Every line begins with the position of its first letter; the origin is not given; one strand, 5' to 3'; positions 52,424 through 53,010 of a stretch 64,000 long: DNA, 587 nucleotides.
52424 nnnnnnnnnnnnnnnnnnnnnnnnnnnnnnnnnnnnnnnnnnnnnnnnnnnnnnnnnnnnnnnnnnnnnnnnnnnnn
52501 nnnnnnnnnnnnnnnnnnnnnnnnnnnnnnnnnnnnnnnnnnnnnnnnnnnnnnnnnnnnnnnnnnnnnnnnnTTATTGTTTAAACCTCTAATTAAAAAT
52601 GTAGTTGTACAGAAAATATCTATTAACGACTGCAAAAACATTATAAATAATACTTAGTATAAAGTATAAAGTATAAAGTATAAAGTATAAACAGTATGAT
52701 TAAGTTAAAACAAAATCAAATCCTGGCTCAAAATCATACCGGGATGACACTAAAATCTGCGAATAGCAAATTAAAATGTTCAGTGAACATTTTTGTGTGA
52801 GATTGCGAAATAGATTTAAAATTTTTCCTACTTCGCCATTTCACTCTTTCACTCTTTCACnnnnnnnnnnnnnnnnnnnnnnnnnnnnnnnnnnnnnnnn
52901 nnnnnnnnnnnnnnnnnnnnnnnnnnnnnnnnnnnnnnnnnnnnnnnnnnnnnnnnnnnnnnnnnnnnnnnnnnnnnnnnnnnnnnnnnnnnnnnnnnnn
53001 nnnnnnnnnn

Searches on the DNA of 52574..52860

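Call 32: search_rna_families(source=window, start=52574, end=52860, threshold=evalue, max_evalue=10)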
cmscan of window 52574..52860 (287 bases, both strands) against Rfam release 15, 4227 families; matches with E-value up to 10: 2.
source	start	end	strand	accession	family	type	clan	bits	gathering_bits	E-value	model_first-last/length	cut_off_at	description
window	52772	52796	+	RF03210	mir-7359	Gene; miRNA;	-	14.8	90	5.7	1-56/56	no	mir-7359 microRNA precursor family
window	52647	52676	+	RF02897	S808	Gene; sRNA;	-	8.5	76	8.5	165-194/255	no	Staphylococcus sRNA 808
